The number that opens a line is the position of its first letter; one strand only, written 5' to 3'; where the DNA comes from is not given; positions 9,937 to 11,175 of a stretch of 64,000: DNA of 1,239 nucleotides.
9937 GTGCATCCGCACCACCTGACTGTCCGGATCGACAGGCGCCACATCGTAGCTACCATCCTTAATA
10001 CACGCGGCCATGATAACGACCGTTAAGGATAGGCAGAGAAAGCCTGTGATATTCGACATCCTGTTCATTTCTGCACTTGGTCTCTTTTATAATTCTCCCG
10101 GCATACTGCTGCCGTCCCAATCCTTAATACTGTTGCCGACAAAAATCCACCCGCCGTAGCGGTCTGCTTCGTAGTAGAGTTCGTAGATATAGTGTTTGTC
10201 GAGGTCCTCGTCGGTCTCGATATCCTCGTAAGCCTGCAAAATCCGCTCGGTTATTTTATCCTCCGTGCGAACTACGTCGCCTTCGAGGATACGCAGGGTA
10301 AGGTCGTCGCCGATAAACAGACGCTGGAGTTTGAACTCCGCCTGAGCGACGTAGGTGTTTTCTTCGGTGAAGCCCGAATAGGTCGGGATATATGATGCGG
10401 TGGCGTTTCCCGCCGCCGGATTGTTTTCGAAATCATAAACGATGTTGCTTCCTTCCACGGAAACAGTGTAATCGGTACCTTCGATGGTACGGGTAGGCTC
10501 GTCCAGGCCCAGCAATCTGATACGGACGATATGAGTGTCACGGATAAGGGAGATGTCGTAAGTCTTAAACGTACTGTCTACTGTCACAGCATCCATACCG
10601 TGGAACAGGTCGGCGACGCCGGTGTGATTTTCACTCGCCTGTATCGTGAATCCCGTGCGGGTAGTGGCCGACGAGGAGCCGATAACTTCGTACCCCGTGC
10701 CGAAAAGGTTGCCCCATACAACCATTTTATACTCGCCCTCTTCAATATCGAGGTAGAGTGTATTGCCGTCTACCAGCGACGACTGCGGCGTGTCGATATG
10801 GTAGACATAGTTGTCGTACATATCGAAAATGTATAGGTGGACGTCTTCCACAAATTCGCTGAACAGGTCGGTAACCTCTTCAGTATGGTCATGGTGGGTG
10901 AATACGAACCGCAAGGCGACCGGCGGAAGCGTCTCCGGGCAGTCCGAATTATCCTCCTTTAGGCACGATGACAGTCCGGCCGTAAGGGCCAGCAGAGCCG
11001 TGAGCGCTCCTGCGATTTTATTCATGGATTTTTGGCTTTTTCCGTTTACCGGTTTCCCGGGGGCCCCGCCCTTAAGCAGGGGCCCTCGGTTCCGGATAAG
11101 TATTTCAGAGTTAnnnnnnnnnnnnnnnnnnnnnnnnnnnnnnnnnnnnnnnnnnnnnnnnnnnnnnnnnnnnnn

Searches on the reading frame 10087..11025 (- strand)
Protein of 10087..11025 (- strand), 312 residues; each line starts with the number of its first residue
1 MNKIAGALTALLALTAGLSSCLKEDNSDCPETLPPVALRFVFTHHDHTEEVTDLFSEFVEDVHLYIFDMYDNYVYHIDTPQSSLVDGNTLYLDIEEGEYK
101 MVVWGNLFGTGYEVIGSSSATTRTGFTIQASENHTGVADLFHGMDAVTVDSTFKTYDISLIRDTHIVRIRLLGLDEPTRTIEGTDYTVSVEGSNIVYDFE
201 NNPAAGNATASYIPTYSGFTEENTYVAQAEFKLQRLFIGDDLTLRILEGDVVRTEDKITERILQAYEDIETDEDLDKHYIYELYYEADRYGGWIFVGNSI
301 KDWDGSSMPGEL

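Call 7: search_protein_families(library=pfam, proteins=[window:10087-11025:-])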
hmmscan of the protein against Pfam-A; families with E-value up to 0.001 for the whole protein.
window:10087-11025:- (312 aa): 1 family
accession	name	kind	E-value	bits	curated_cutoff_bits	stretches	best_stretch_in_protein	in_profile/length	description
PF08842.16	Mfa2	-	6.1e-35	121.6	21.2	1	27-303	2-271/277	Fimbrillin-A associated anchor proteins Mfa1 and Mfa2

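Call 37: find_related_loci(query=window:10087-11025:-, collection=metagenome_contigs, flank=10000)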
Query window:10087-11025:- (312 aa) in metagenome_contigs; peptide patterns used: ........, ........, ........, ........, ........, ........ (x = any residue, [..] = any of these).
91 stretches matched a pattern, but none encodes a relative of the query by tblastn (E <= 1e-3).

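Call 42: find_homologous_proteins(query=window:10087-11025:-)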
Query window:10087-11025:- (312 aa): 8 proteins with E <= 0.001 among 2340 candidates.
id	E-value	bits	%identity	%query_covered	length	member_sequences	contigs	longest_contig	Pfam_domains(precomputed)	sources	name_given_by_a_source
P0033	8.0e-207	704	100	100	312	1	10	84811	PF08842.17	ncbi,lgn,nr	ncbi:MAG: FimB/Mfa2 family fimbrial subunit [Rikenellaceae bacterium]|nr:FimB/Mfa2 family fimbrial s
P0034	7.7e-145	500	69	100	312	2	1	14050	PF08842.17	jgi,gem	-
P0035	1.4e-104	368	54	93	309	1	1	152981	PF08842.17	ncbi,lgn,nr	ncbi:MAG: FimB/Mfa2 family fimbrial subunit [Bacteroides sp.]|nr:FimB/Mfa2 family fimbrial subunit [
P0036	3.7e-104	366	55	100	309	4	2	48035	PF08842.17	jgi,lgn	-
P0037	1.5e-98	348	55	99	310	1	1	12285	PF08842.17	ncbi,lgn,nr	ncbi:MAG: FimB/Mfa2 family fimbrial subunit [Alistipes sp.]|nr:FimB/Mfa2 family fimbrial subunit [Al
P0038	7.2e-98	346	55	99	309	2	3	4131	PF08842.17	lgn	-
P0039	2.3e-96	341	55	99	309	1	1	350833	PF08842.17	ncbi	-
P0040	1.0e-65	240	51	75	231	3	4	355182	PF08842.17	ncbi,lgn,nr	ncbi:MAG: FimB/Mfa2 family fimbrial subunit [Bacteroides sp.]|nr:FimB/Mfa2 family fimbrial subunit [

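Call 44: find_encoding_contigs(protein=P0033, flank=10000, max_places=10)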
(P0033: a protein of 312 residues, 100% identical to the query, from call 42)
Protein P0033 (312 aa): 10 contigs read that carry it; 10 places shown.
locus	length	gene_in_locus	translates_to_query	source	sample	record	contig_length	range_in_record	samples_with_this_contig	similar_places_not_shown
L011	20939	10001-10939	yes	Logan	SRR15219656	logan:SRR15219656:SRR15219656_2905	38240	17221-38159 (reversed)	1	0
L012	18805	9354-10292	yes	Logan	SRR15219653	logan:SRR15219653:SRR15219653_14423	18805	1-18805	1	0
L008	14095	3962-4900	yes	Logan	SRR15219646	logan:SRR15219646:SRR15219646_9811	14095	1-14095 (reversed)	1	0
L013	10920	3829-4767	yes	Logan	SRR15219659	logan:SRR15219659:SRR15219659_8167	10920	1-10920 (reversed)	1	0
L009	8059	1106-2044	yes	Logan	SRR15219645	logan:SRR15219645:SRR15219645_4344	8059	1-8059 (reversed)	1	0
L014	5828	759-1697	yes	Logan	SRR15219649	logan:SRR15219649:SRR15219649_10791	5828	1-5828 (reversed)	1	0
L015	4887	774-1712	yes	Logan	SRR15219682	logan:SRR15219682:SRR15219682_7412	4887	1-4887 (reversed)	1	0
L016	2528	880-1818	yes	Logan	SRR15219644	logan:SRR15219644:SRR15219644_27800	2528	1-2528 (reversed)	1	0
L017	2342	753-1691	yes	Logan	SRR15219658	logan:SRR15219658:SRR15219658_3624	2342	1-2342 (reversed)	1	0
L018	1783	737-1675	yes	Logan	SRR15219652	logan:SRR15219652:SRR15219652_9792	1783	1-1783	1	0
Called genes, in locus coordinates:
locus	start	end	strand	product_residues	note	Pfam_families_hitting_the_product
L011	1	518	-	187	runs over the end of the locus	PF02441:Flavoprotein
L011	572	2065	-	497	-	PF20695:UbiD_N, PF01977:UbiD, PF20696:UbiD_C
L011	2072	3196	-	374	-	PF07690:MFS_1, PF12832:MFS_1_like, PF07690:MFS_1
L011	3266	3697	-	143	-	PF22381:Staph_reg_Sar_Rot (weak), PF12802:MarR_2, PF01047:MarR, PF13463:HTH_27 (weak)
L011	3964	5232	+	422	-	PF13102:Phage_int_SAM_5, PF00589:Phage_integrase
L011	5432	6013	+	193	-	-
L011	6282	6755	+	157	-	PF12099:DUF3575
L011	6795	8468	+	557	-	-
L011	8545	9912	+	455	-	PF15495:Fimbrillin_C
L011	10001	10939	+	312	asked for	PF08842:Mfa2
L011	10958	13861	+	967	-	-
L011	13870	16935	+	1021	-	PF06321:P_gingi_FimA (weak)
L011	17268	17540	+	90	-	PF02656:DUF202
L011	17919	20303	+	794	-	PF13620:CarboxypepD_reg, PF13715:CarbopepD_reg_2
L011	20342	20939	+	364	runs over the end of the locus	PF06580:His_kinase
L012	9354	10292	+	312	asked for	PF08842:Mfa2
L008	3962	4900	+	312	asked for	PF08842:Mfa2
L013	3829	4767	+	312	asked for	PF08842:Mfa2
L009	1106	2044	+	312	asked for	PF08842:Mfa2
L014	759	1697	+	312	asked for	PF08842:Mfa2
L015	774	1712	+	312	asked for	PF08842:Mfa2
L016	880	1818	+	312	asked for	PF08842:Mfa2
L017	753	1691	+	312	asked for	PF08842:Mfa2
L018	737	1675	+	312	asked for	PF08842:Mfa2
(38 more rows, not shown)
